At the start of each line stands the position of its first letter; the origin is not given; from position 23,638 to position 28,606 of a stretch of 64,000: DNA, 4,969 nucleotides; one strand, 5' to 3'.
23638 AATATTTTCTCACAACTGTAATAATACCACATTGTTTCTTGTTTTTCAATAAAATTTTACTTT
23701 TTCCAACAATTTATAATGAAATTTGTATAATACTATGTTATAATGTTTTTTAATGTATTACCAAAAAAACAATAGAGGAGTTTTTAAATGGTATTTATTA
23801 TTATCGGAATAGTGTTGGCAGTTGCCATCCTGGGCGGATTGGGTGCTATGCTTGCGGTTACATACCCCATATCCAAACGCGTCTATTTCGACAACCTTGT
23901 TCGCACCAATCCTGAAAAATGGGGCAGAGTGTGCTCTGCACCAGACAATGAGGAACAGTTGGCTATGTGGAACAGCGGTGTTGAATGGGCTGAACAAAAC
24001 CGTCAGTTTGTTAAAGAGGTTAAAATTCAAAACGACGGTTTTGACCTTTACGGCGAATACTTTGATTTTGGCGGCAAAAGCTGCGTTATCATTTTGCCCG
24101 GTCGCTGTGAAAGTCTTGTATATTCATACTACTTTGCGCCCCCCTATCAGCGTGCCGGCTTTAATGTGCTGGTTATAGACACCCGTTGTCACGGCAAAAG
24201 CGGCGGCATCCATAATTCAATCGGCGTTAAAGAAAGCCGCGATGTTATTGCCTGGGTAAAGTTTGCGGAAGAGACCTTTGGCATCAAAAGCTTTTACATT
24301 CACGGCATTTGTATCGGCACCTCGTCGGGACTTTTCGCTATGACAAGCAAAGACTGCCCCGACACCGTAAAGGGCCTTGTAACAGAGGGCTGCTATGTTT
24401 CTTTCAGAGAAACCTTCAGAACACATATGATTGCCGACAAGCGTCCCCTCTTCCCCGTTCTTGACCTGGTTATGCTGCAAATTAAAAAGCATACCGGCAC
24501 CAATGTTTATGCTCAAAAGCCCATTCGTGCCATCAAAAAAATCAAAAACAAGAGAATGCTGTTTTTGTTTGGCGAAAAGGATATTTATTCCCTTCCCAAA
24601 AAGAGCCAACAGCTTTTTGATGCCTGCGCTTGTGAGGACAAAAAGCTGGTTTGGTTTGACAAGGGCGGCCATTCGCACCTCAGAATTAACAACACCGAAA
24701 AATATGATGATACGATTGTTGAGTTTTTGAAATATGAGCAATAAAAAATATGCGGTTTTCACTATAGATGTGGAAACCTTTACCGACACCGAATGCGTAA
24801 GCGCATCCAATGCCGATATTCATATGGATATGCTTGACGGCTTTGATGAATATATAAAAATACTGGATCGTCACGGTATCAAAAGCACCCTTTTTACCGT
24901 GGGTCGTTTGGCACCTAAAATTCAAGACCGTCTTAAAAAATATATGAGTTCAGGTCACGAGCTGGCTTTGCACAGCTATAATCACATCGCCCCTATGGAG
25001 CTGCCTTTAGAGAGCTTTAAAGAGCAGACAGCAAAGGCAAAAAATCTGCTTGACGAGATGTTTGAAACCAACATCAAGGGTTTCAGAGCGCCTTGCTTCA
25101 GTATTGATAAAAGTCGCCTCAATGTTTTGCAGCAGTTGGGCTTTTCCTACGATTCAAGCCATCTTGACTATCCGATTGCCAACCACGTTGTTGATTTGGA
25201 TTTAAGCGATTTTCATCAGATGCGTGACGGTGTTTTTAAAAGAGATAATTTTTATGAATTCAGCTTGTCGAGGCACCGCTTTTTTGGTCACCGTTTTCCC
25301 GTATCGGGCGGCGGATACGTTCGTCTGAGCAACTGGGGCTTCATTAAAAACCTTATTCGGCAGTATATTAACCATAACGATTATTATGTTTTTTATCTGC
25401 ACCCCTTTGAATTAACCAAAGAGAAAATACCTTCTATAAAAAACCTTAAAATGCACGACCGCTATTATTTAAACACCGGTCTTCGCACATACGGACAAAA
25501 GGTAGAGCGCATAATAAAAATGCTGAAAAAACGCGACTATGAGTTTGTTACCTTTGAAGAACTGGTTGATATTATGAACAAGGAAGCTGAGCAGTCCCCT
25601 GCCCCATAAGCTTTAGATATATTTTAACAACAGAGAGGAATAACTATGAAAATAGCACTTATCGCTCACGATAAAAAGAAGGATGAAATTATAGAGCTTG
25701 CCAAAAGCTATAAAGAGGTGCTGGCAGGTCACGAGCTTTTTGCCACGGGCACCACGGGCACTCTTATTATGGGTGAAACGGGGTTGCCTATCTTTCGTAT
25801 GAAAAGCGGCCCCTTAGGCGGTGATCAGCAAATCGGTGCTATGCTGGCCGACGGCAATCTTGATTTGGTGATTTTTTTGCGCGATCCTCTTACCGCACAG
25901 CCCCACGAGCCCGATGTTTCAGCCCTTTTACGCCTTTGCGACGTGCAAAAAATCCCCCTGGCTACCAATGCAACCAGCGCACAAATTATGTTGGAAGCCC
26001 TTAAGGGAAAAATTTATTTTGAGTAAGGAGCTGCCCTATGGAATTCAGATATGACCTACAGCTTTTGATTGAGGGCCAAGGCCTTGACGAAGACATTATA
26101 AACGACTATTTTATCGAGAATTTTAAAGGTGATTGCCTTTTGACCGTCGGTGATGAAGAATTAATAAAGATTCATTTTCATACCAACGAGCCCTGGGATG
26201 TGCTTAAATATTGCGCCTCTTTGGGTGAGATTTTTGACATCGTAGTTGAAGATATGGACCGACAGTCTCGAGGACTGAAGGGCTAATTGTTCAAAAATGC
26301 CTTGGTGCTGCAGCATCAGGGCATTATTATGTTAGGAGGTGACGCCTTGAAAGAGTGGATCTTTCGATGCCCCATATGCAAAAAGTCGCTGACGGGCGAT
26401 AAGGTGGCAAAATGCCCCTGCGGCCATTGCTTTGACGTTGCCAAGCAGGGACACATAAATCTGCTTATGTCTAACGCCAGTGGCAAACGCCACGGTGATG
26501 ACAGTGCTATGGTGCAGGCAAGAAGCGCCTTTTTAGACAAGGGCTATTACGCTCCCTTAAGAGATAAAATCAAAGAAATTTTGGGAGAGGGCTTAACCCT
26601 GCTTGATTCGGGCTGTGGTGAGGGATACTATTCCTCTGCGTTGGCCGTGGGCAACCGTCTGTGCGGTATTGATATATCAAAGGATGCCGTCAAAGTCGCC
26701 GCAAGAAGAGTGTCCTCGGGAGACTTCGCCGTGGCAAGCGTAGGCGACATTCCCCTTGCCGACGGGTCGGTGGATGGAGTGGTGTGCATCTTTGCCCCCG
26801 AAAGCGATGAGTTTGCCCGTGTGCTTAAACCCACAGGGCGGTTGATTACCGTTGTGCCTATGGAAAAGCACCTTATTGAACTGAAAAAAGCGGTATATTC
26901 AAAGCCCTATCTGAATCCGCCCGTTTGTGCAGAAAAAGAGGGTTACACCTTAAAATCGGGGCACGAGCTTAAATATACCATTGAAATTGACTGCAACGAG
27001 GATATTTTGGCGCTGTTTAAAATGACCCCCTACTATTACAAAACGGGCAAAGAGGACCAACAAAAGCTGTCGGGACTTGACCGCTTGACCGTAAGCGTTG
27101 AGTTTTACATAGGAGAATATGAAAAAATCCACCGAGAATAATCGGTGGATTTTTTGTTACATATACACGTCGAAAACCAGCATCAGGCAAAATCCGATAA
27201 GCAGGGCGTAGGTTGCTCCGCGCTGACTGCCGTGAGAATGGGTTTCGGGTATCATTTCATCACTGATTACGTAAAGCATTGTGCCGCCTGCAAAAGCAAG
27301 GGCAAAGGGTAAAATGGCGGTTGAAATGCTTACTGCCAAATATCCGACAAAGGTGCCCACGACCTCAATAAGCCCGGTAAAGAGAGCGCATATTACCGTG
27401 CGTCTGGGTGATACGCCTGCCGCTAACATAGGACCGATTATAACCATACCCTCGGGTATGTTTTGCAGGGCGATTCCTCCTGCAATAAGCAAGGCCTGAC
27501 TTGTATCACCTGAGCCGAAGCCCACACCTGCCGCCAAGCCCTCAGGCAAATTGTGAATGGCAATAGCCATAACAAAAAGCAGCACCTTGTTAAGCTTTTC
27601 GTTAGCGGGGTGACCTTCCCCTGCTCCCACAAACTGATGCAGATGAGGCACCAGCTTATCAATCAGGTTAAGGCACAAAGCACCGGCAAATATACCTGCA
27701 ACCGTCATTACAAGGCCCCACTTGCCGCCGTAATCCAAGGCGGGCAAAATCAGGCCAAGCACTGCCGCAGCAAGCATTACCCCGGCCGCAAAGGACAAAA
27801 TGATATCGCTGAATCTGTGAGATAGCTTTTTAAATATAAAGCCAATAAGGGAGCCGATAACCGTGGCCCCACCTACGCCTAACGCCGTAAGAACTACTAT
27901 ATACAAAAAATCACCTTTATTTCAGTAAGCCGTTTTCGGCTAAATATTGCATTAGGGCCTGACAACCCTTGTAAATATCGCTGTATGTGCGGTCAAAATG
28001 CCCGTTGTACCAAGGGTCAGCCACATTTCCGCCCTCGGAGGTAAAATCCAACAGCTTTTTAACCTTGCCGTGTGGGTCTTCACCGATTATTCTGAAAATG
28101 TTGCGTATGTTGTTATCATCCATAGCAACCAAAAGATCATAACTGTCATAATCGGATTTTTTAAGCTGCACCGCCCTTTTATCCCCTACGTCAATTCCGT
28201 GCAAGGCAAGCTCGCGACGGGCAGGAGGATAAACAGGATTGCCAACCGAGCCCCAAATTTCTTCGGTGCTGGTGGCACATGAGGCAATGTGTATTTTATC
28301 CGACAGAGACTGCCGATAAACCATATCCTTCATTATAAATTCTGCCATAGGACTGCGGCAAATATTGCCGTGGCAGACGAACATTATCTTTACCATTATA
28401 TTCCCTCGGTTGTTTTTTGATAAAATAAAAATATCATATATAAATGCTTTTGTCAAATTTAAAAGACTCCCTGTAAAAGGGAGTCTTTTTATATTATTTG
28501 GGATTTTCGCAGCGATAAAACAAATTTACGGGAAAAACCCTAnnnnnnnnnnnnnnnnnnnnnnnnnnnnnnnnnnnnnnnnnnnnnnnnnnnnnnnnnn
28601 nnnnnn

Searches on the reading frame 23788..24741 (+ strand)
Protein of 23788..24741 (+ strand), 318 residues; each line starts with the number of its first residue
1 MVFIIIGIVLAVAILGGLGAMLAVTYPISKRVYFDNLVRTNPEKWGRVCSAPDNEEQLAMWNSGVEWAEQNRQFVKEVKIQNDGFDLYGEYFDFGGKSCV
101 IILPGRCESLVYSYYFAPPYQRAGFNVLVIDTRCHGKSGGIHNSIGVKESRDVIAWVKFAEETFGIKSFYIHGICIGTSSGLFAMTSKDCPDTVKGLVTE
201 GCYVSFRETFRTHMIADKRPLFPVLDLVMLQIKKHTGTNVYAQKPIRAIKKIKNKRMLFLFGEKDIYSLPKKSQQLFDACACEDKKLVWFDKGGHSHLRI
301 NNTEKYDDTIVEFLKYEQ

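Call 51: search_protein_families(library=ncbifam, proteins=[window:23788-24741:+], max_evalue=0.001)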
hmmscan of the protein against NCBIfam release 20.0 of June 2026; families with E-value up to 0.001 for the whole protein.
window:23788-24741:+ (318 aa): 3 families
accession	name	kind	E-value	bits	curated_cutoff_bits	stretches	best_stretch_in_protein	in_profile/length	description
NF047920.1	lactonase_UilS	equivalog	1.1e-06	28.6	400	0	115-239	43-167/285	UilS family quorum-quenching N-acyl-homoserine lactonase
NF008019.0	PRK10749.1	equivalog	0.00012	21.2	362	1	96-141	53-98/335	lysophospholipase L2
TIGR02427.1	protocat_pcaD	equivalog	0.00041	19.8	255.85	0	123-198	38-108/251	3-oxoadipate enol-lactonase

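Call 71: search_protein_families(library=pfam, proteins=[window:23788-24741:+], max_evalue=0.0001)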
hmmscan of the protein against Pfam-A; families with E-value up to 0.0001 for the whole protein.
window:23788-24741:+ (318 aa): 2 families
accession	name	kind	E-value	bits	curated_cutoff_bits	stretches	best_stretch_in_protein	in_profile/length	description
PF12146.15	Hydrolase_4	-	3e-12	46.8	27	1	97-214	4-121/239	Serine aminopeptidase, S33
PF00561.26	Abhydrolase_1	-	9.1e-12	45.6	25.8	1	100-201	3-101/245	alpha/beta hydrolase fold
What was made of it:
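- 23788..24744 (+): Third membrane-anchored alpha/beta hydrolase, at the edge of the lipid-gene island. Pfam Hydrolase_4 (call 71).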

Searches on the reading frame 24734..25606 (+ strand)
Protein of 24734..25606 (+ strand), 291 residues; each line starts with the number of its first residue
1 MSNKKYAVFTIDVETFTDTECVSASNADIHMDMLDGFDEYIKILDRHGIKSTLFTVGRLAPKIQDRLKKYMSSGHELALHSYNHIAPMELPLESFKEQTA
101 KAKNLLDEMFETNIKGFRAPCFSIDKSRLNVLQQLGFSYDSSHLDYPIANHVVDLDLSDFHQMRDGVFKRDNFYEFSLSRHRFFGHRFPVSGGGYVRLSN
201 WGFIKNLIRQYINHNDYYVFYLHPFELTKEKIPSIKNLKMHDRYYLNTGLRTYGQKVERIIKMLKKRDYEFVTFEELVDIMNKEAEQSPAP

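Call 51: search_protein_families(library=ncbifam, proteins=[window:24734-25606:+], max_evalue=0.001)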
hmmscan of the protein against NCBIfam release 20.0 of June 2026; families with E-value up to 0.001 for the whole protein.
window:24734-25606:+ (291 aa): 10 families
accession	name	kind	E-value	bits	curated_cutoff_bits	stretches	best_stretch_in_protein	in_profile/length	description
TIGR03006.1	pepcterm_polyde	equivalog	2.3e-39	135.2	276.2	1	9-264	3-262/272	XrtA system polysaccharide deacetylase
TIGR02764.1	spore_ybaN_pdaB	equivalog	9.1e-17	61.4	237.4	1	38-138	22-122/191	polysaccharide deacetylase family sporulation protein PdaB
NF045820.1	PgAcgDacpgdA_Strep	equivalog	6.5e-10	38.4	800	1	41-151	287-397/463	peptidoglycan-N-acetylglucosamine deacetylase PgdA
NF045821.1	PgAcgDacpgdA1_Bac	equivalog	3.2e-09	36.1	400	1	41-130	107-196/282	peptidoglycan-N-acetylglucosamine deacetylase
TIGR02873.1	spore_ylxY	hypoth_equivalog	5.6e-09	35.6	391.5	1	38-129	101-192/268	probable sporulation protein, polysaccharide deacetylase family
TIGR02884.1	spore_pdaA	equivalog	1.9e-06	27.8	298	1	40-138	55-154/224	delta-lactam-biosynthetic de-N-acetylase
NF045822.1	PgAcgDacpgdA2_Bac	equivalog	1.9e-06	27.4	400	1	39-121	86-168/274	peptidoglycan-N-acetylglucosamine deacetylase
TIGR04243.1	nodulat_NodB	equivalog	2.1e-06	27.3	240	1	41-154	21-140/197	chitooligosaccharide deacetylase NodB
NF011923.2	PRK15394.1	equivalog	6.7e-05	22.3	382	0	57-141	83-171/294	4-deoxy-4-formamido-L-arabinose-phosphoundecaprenol deformylase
TIGR03212.1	uraD_N-term-dom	equivalog_domain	0.00026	20.1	424.6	1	36-144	78-185/297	allantoinase PuuE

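Call 71: search_protein_families(library=pfam, proteins=[window:24734-25606:+], max_evalue=0.0001)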
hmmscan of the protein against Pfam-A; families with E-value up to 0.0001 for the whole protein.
window:24734-25606:+ (291 aa): 3 families
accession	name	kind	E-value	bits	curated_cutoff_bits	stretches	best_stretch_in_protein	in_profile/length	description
PF01522.26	Polysacc_deac_1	-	3.1e-17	63.1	23.1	1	37-138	21-122/124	Polysaccharide deacetylase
PF11959.13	DUF3473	-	3.5e-15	56.5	29.6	1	170-278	27-129/130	Domain of unknown function (DUF3473)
PF10096.14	DUF2334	-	2.5e-08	34.2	26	1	37-234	18-198/203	Uncharacterized protein conserved in bacteria (DUF2334)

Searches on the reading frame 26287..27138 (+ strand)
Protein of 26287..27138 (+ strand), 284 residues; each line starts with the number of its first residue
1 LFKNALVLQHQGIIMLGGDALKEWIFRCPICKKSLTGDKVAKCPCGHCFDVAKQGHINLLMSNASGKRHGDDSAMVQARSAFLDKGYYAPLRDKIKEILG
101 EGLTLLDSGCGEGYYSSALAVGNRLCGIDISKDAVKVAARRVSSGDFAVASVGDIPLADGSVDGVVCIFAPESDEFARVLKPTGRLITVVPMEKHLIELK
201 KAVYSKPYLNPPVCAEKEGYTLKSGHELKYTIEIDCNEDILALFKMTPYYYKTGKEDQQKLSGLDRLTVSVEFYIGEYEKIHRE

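Call 51: search_protein_families(library=ncbifam, proteins=[window:26287-27138:+], max_evalue=0.001)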
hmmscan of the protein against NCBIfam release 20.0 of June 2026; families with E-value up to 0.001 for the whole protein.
window:26287-27138:+ (284 aa): 14 families
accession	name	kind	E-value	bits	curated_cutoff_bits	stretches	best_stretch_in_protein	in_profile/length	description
NF008300.0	PRK11088.1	equivalog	6.1e-65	219.4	303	1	26-280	3-270/272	23S rRNA (guanine(745)-N(1))-methyltransferase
NF000133.1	Erm32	exception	5.6e-26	91.6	550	1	26-203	9-196/280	23S rRNA (guanine(748)-N(1))-methyltransferase Erm(32)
NF000476.1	myrA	exception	2e-24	86.7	625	2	106-200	110-209/295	23S rRNA (guanine(748)-N(1))-methyltransferase MyrA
NF000488.1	chrB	exception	5.4e-24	85.1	620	1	27-202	10-195/280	23S rRNA (guanine(748)-N(1))-methyltransferase ChrB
NF045667.1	MTase_DVU1556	equivalog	1.3e-09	37.9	155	1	101-187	22-118/213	DVU_1556 family methyltransferase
TIGR02021.1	BchM-ChlM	equivalog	1.2e-07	31.3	158.9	1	99-168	52-125/218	magnesium protoporphyrin IX methyltransferase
TIGR02072.1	BioC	equivalog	2.2e-06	27.6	184.95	1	103-204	36-148/244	malonyl-ACP O-methyltransferase BioC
NF043040.1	corrin_prot_MT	hypoth_equivalog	2.6e-05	23.8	180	1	84-146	23-87/216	corrinoid protein-associated methyltransferase CpaM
TIGR01934.1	MenG_MenH_UbiE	subfamily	3.5e-05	23.2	158.35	1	101-204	39-156/223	ubiquinone/menaquinone biosynthesis methyltransferase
TIGR01983.1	UbiG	equivalog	0.00011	21.6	102.95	1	101-143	49-92/228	bifunctional 2-polyprenyl-6-hydroxyphenol methylase/3-demethylubiquinol 3-O-methyltransferase UbiG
NF008823.0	PRK11873.1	subfamily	0.00017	21.1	263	1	99-187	75-180/272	arsenite methyltransferase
NF001244.0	PRK00216.1-5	equivalog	0.00027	20.3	216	0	104-204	51-171/236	bifunctional demethylmenaquinone methyltransferase/2-methoxy-6-polyprenyl-1,4-benzoquinol methylase UbiE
NF045825.1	FAmtase_mtf2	equivalog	0.0007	18.9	400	0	102-196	59-167/248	fatty-acid O-methyltransferase Mtf2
NF007610.0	PRK10258.1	equivalog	0.00088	18.7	342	0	104-202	45-152/251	malonyl-ACP O-methyltransferase BioC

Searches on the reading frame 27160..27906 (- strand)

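Call 69: search_protein_families(library=pfam, proteins=[window:27160-27906:-], max_evalue=0.00001)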
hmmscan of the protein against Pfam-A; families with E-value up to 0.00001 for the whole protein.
window:27160-27906:- (249 aa): 1 family
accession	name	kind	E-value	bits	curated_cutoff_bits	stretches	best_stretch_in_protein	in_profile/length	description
PF02535.28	Zip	-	1.2e-27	97.5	35.1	1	107-245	177-322/323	ZIP Zinc transporter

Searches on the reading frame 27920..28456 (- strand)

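Call 69: search_protein_families(library=pfam, proteins=[window:27920-28456:-], max_evalue=0.00001)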
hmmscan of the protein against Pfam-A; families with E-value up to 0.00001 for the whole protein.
window:27920-28456:- (179 aa): 1 family
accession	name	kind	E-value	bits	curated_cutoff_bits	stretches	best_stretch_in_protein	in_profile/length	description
PF01451.26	LMWPc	-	4e-30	105.3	23.2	1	24-169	1-144/144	Low molecular weight phosphotyrosine protein phosphatase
